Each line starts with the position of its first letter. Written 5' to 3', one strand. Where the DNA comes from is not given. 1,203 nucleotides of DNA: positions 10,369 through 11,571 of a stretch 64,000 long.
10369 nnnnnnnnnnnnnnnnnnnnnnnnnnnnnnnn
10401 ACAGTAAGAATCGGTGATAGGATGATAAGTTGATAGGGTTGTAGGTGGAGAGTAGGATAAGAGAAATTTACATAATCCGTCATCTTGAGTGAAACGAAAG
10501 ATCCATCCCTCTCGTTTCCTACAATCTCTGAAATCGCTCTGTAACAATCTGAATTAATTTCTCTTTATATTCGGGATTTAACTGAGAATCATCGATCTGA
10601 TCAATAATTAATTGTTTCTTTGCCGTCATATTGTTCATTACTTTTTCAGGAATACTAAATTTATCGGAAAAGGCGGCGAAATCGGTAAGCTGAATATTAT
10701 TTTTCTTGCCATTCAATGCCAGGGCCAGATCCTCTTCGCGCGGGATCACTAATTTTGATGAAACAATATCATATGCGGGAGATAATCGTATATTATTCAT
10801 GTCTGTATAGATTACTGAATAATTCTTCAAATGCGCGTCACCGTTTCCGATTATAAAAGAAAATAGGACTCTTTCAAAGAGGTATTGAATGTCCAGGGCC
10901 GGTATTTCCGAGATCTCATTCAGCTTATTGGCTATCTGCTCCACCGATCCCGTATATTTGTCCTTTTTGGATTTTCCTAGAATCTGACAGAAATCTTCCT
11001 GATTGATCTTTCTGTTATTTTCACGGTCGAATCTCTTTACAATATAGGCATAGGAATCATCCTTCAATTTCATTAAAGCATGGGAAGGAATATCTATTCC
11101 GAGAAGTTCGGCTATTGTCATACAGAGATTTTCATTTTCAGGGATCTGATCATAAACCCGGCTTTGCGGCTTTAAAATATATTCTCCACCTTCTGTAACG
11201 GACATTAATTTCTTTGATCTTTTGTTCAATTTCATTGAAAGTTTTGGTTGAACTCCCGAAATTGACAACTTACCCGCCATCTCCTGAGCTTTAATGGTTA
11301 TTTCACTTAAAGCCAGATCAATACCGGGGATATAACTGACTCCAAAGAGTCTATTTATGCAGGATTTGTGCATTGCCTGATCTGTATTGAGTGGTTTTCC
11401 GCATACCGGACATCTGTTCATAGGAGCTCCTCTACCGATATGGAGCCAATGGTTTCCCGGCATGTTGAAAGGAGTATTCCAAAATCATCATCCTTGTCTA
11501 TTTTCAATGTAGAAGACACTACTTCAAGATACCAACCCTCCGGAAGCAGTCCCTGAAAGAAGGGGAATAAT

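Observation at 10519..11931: Tripartite HipB-HipS-HipT-like toxin-antitoxin operon (split HipA) with ATGA translational coupling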

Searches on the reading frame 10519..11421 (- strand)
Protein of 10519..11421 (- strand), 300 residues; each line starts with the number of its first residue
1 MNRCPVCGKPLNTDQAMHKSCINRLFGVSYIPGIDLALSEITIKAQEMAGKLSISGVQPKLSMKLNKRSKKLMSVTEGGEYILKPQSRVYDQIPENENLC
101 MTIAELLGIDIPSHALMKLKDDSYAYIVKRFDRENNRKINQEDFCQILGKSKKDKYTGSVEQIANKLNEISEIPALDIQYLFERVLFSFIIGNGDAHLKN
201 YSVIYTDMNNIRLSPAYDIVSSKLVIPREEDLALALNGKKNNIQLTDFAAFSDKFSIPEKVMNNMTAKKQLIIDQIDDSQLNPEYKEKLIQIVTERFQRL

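Call 7: search_protein_families(library=pfam, proteins=[window:10519-11421:-], max_evalue=0.1)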
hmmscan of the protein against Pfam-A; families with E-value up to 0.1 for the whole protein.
window:10519-11421:- (300 aa): 6 families
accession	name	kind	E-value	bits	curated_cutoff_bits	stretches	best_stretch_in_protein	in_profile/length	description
PF07804.18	HipA_C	-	1.5e-52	178.8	30.5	1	52-266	1-202/213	HipA-like C-terminal domain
PF13833.12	EF-hand_8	-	0.0098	16.1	28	1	117-147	19-50/54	EF-hand domain pair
PF04423.19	Rad50_zn_hook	-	0.014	15.7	24.3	1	2-15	20-33/52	Rad50 zinc hook motif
PF13499.12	EF-hand_7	-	0.02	15.7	30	1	117-147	35-65/67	EF-hand domain pair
PF13405.12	EF-hand_6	-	0.02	15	25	1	127-149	5-27/30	EF-hand domain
PF00036.39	EF-hand_1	-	0.02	14.8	25.4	1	127-149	5-27/29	EF hand domain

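Call 8: search_protein_families(library=ncbifam, proteins=[window:10519-11421:-], max_evalue=0.1)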
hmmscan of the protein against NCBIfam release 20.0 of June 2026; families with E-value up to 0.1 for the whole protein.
window:10519-11421:- (300 aa): 2 families
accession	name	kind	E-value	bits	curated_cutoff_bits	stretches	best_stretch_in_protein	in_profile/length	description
NF007297.0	PRK09775.1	equivalog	1.3e-06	27.4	401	1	150-221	297-371/446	type II toxin-antitoxin system HipA family toxin YjjJ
NF003030.0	PRK03910.1-3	equivalog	0.086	12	429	0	91-125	231-265/338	D-cysteine desulfhydrase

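Call 9: search_solved_structures(query=window:10519-11421:-, max_evalue=0.01, show_alignments=3)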
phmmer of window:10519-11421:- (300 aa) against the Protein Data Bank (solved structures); distinct sequences matched with E-value up to 0.01: 16.
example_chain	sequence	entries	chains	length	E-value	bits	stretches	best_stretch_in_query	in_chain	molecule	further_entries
8ezr_B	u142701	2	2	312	8.2e-54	186.3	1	2-300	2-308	HipT(Lp)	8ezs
7vkb_A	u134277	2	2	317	8.6e-54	186.2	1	2-300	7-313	HipA_C domain-containing protein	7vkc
7wcf_A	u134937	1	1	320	3.2e-53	184.3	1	2-300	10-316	HipA_C domain-containing protein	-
7ab3_C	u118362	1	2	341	8.9e-23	84.5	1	4-221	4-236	HipA_C domain-containing protein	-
7ab4_C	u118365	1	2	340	1.3e-22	84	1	21-221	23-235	HipA_C domain-containing protein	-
7ab5_C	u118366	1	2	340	3.2e-22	82.6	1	21-221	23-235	HipA_C domain-containing protein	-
4pu5_A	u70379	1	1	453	1.7e-15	60.6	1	50-267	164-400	Toxin-antitoxin system toxin HipA family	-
4pu3_A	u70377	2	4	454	1.7e-15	60.6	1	50-267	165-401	Toxin-antitoxin system toxin HipA family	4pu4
3tpd_A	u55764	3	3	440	3.2e-12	49.9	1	91-227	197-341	Serine/threonine-protein kinase HipA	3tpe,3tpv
2wiu_A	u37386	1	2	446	4.8e-12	49.3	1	91-227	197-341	PROTEIN HIPA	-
3hzi_A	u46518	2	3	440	2.2e-11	47.1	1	91-227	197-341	Protein hipA | Serine/threonine-protein kinase HipA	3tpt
3tpb_A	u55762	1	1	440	2.3e-11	47.1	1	91-227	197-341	Serine/threonine-protein kinase HipA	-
4yg7_D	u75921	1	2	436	3.1e-11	46.6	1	91-227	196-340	Serine/threonine-protein kinase HipA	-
3fbr_A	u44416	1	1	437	3.1e-11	46.6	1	91-227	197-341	Serine/threonine-protein kinase toxin HipA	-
3dnt_A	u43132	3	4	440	3.2e-11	46.6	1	91-227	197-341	Protein hipA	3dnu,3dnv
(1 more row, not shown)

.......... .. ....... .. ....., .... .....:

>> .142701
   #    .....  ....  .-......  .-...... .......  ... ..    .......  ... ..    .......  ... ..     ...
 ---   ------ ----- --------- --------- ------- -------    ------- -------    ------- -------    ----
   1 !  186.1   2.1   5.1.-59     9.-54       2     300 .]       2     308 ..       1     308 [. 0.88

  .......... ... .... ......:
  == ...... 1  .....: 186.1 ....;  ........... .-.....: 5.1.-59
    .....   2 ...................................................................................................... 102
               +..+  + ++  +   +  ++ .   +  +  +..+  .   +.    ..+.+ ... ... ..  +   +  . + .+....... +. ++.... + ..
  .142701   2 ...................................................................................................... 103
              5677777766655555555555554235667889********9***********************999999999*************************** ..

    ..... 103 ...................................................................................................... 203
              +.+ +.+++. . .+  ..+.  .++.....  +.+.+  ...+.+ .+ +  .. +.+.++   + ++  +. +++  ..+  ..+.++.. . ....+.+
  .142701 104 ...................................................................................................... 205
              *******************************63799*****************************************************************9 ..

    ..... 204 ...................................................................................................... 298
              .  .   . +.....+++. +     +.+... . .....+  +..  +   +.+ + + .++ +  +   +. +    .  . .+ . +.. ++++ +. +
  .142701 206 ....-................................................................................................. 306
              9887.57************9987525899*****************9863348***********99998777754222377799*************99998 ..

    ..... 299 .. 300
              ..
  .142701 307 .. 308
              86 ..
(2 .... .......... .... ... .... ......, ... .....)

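Call 17: find_homologous_proteins(query=window:10519-11421:-, max_evalue=1e-10)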
Query window:10519-11421:- (300 aa): 7498 proteins with E <= 1e-10 among 8000 candidates; the best 120 are listed.
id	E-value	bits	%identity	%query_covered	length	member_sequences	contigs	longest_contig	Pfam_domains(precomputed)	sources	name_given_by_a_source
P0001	7.0e-193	657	100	100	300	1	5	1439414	PF07804.19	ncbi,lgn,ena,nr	ncbi:HipA domain-containing protein [bacterium]|nr:HipA domain-containing protein [bacterium]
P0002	3.2e-192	655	100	100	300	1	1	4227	PF07804.19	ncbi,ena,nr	ncbi:HipA domain-containing protein [bacterium]|nr:HipA domain-containing protein [bacterium]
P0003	2.3e-182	623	95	100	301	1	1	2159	PF07804.19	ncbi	-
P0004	2.8e-144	498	74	100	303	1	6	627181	PF07804.19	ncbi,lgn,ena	-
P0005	3.8e-138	478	72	100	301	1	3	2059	PF07804.19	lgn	-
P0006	1.3e-134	466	69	100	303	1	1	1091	PF07804.19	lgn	-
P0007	8.8e-133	460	68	100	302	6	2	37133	PF07804.19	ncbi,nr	ncbi:MAG: HipA domain-containing protein [Candidatus Omnitrophica bacterium]|nr:HipA domain-containi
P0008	1.4e-131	456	69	100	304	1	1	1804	PF07804.19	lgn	-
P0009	2.9e-131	455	69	100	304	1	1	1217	PF07804.19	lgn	-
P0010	2.3e-130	452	69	100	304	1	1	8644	PF07804.19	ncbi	-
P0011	4.8e-130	451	68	100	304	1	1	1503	PF07804.19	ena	-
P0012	6.6e-130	451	68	100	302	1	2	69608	PF07804.19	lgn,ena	-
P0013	9.1e-130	450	69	100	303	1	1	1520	PF07804.19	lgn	-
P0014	9.5e-130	450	70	97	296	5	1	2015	PF07804.19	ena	-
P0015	1.6e-129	449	68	100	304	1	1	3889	PF07804.19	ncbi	-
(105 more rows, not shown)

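Call 23: find_encoding_contigs(protein=P0001, flank=6000, max_places=6)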
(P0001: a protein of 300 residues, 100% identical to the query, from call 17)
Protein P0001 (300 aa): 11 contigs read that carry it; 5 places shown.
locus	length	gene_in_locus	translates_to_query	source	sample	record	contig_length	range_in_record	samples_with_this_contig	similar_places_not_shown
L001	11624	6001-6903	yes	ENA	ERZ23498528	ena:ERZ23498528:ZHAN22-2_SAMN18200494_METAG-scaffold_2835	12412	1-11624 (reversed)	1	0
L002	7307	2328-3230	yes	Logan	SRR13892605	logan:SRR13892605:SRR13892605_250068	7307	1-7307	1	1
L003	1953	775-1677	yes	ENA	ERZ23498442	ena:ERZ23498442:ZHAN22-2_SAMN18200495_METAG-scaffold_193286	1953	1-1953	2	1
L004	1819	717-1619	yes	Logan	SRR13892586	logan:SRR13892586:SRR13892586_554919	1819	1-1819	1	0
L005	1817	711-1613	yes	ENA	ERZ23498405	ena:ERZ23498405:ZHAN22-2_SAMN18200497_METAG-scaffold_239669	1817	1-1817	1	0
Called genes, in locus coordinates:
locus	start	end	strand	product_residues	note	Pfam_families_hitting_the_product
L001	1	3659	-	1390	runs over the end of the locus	PF00534:Glycos_transf_1 (weak), PF09992:NAGPA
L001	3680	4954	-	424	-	PF00534:Glycos_transf_1, PF13692:Glyco_trans_1_4 (weak)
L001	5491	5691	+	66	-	PF12844:HTH_19, PF01381:HTH_3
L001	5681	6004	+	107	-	PF13657:Couple_hipA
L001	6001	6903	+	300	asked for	PF07804:HipA_C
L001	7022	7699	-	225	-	PF00702:Hydrolase, PF13419:HAD_2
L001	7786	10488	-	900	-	PF01326:PPDK_N, PF00391:PEP-utilizers, PF02896:PEP-utilizers_C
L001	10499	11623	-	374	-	?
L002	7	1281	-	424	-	PF00534:Glycos_transf_1, PF13692:Glyco_trans_1_4 (weak)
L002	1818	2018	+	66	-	PF12844:HTH_19, PF01381:HTH_3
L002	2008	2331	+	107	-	PF13657:Couple_hipA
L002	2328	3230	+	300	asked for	PF07804:HipA_C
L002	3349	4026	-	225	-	PF00702:Hydrolase, PF13419:HAD_2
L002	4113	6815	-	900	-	PF01326:PPDK_N, PF00391:PEP-utilizers, PF02896:PEP-utilizers_C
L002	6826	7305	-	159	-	?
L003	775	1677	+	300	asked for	PF07804:HipA_C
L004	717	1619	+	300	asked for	PF07804:HipA_C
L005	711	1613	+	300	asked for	PF07804:HipA_C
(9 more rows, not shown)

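Call 27: find_related_loci(query=A1, collection=genome_contigs, flank=3000)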
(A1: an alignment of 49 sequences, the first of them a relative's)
Query A1 (300 aa) in genome_contigs; peptide patterns used: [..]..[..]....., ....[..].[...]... (x = any residue, [..] = any of these).
249 stretches matched a pattern; 230 encode a relative of the query (tblastn E <= 1e-3); the best 80 are kept; 80 distinct loci.
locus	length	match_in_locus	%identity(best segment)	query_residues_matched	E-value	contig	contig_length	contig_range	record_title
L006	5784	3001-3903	69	1-300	3e-140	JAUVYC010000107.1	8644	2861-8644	MAG: Spirochaetota bacterium isolate CSMAG_1232 CSMAG_1232_k141_903822_length_8644_cov_7.0000, whole genome shotgun sequ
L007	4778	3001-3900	69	1-300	5e-140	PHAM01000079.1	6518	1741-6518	MAG: Elusimicrobia bacterium HGW-Elusimicrobia-2 bjp_ig2157_scaffold_2219, whole genome shotgun sequence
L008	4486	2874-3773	68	1-300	9e-141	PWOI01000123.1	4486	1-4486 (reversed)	MAG: Elusimicrobia bacterium isolate CSSed10_371m CS-Sed10-C69654, whole genome shotgun sequence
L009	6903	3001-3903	66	3-300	6e-131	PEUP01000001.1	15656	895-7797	MAG: Elusimicrobia bacterium CG03_land_8_20_14_0_80_50_18 CG03_land_8_20_14_0.80_scaffold_2138_c, whole genome shotgun s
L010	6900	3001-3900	63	1-300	2e-129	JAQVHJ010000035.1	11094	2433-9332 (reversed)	MAG: bacterium isolate STE_202 NODE_14868_length_11094_cov_2.763655_Sandtown_E, whole genome shotgun sequence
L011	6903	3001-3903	61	1-300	8e-120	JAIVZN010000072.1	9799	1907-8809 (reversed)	MAG: Deltaproteobacteria bacterium isolate SFP3_US_06_6 NODE_2968_length_9853_cov_3.101275, whole genome shotgun sequenc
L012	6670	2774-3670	60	1-300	1e-114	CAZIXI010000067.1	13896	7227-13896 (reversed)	MAG TPA_asm: uncultured bacterium isolate SRP077602_co2_311 genome assembly, contig: NODE_6623_length_13896_cov_3.730800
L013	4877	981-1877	58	1-300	1e-113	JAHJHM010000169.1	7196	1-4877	MAG: Candidatus Omnitrophota bacterium isolate Modern_marine_planktonic.mb.3 Modern_marine_plank.mb.3_k141_581871, whole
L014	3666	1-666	76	79-300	7e-115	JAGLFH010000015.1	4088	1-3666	MAG: Candidatus Auribacterota bacterium isolate RS_1_24 ROV157_1.bin.24.fa_15, whole genome shotgun sequence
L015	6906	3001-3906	59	1-300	3e-113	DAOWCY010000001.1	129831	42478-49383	MAG TPA_asm: Candidatus Aminicenantes bacterium isolate CSMAG_1899 CSMAG_1899_k141_4800400_length_129831_cov_14.1210, wh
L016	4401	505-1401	57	1-300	7e-113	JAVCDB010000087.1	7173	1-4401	MAG: Candidatus Aadella gelida isolate MAG_3300035698_848 Ga0374944_516627, whole genome shotgun sequence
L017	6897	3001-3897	57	1-300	1e-112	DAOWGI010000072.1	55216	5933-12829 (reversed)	MAG TPA_asm: candidate division FCPU426 bacterium isolate CSMAG_1987 CSMAG_1987_k141_2628550_length_55216_cov_19.6646, w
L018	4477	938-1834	56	1-300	3e-111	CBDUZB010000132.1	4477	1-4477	MAG TPA_asm: uncultured bacterium isolate SRR21487743_metabat2_78 genome assembly, contig: ERZ25748485.10966, whole geno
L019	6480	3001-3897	56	1-300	7e-110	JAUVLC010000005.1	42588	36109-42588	MAG: Clostridia bacterium isolate CSMAG_496 CSMAG_496_k141_313747_length_42588_cov_12.8154, whole genome shotgun sequenc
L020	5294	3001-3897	54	1-300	1e-107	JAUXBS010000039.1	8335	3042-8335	MAG: Clostridia bacterium isolate CSMAG_2805 CSMAG_2805_k117_4754423_length_8335_cov_15.0000, whole genome shotgun seque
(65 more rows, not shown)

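Call 42: find_encoding_contigs(protein=P0004, flank=8000, max_places=3)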
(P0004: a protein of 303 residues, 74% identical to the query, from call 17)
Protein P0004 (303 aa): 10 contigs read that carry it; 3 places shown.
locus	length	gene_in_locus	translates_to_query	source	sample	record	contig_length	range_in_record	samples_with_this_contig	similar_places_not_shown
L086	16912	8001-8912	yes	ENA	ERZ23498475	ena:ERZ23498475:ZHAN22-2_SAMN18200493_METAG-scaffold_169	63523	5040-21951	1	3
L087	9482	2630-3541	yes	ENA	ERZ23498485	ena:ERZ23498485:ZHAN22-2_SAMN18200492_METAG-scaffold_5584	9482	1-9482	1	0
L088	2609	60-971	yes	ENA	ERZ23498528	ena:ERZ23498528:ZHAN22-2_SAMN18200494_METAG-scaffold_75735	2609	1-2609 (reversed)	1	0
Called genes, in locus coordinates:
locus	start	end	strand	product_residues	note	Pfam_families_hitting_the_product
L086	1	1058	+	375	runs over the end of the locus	PF02661:Fic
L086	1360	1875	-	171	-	PF13744:HTH_37 (weak), PF12844:HTH_19 (weak), PF13560:HTH_31, PF01381:HTH_3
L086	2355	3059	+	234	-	PF20582:UPF0758_N, PF04002:RadC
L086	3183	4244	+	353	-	PF13310:Virulence_RhuM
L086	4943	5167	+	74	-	-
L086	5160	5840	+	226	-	-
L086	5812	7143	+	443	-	PF13483:Lactamase_B_3 (weak), PF12706:Lactamase_B_2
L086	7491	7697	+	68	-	PF13560:HTH_31 (weak), PF12844:HTH_19, PF01381:HTH_3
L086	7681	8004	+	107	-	PF13657:Couple_hipA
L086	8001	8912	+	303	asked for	PF07804:HipA_C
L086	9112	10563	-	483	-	PF13091:PLDc_2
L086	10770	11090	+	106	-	PF20586:DUF6788 (weak)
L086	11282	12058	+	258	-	-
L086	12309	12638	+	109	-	-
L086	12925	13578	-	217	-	PF00072:Response_reg, PF00196:GerE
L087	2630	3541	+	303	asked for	PF07804:HipA_C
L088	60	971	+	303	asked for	PF07804:HipA_C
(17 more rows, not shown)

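Call 44: predict_structure(alignment_id=A1)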
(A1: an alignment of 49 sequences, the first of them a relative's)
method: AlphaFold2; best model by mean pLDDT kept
length: 300 residues; sequences in the alignment: 49
mean_pLDDT: 90.1   pTM: 0.90
mean pLDDT of the five models: 90.1, 89.0, 88.3, 87.8, 87.6
residues with pLDDT >= 90: 220; 70-90: 61; 50-70: 11; < 50: 8
segments of 3 or more residues with pLDDT < 50: 49-56
pLDDT, mean of each block of 10 residues (from residue 1): 88 88 95 90 65 53 94 89 85 93 96 95 93 80 92 88 98 98 97 84 92 93 86 94 97 97 94 96 96 97
secondary structure, 60 per line:
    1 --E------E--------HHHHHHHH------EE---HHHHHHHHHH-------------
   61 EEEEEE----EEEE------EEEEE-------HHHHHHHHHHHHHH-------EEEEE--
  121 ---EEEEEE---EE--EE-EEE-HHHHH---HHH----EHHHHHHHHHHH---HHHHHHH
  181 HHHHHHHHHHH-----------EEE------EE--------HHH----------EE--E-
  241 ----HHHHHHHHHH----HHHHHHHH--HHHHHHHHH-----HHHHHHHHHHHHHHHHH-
elements in order: H19-26 H38-47 E61-66 E71-74 E81-85 H93-106 E114-118 E124-129 E140-142 H144-148 H160-170 H174-191 E203-205 H245-254 H259-266 H269-277 H283-299

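Call 46: fold_search(model_id=the predicted structure, library=pdb)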
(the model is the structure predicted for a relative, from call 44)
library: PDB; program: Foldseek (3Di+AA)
matches with E <= 10: 661; with E <= 0.001: 47
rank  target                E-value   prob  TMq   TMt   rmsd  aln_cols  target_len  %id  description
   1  7wcf                  7.6e-26  1.00  0.89  0.84   2.8       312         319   34  Crystal structure of the kinase with AMP-PNP (released 2022-06-29)
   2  7vkc                  9.5e-26  1.00  0.88  0.84   2.9       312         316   34  Crystal structure of a bacterial Ser/Thr kinase (released 2022-06-29)
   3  8ezs_B                3.1e-23  1.00  0.77  0.86   2.6       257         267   37  Crystal structure of the HipS(Lp)-HipT(Lp) complex from Legionella pneumophila, Sel-met protein (released 2023-09-27)
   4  7vkb_A                7.2e-23  1.00  0.76  0.87   3.0       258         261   38  Crystal structure of the a bacterial kinase complex (released 2022-06-29)
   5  8ezr_B                1.5e-22  1.00  0.77  0.84   3.4       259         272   38  Crystal structure of the HipS(Lp)-HipT(Lp) complex from Legionella pneumophila, native protein (released 2023-09-27)
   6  7ab4_F                1.8e-18  1.00  0.85  0.76   4.4       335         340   23  Crystal structure of the Escherichia coli toxin-antitoxin system HipBST (HipT S59A) (released 2022-01-12)
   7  7ab4_C                1.8e-18  1.00  0.84  0.75   4.1       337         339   23  Crystal structure of the Escherichia coli toxin-antitoxin system HipBST (HipT S59A) (released 2022-01-12)
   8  7ab3_C                3.4e-18  1.00  0.83  0.74   3.6       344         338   23  Crystal structure of the Escherichia coli toxin-antitoxin system HipBST (HipT S57A) (released 2022-01-12)
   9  7ab5_C                7.4e-18  1.00  0.82  0.74   4.8       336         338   23  Crystal structure of the Escherichia coli toxin-antitoxin system HipBST (HipT D233Q) (released 2022-01-12)
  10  7ab5_F                7.8e-18  1.00  0.86  0.77   4.2       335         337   23  Crystal structure of the Escherichia coli toxin-antitoxin system HipBST (HipT D233Q) (released 2022-01-12)
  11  7ab3_F                3.5e-17  1.00  0.84  0.75   3.7       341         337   22  Crystal structure of the Escherichia coli toxin-antitoxin system HipBST (HipT S57A) (released 2022-01-12)
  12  4pu4_B                4.4e-14  1.00  0.68  0.50   4.9       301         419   26  Shewanella oneidensis MR-1 Toxin Antitoxin System HipA, HipB and its operator DNA complex (space group P21) (released 2014-08-06)
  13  4pu4_A                1.1e-13  1.00  0.68  0.50   5.0       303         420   25  Shewanella oneidensis MR-1 Toxin Antitoxin System HipA, HipB and its operator DNA complex (space group P21) (released 2014-08-06)
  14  3tpv                  2.1e-13  1.00  0.66  0.49   6.0       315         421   23  Structure of pHipA bound to ADP (released 2012-10-03)
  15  3tpe                  3.1e-13  1.00  0.68  0.50   5.8       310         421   24  The phipa p3121 structure (released 2012-10-03)
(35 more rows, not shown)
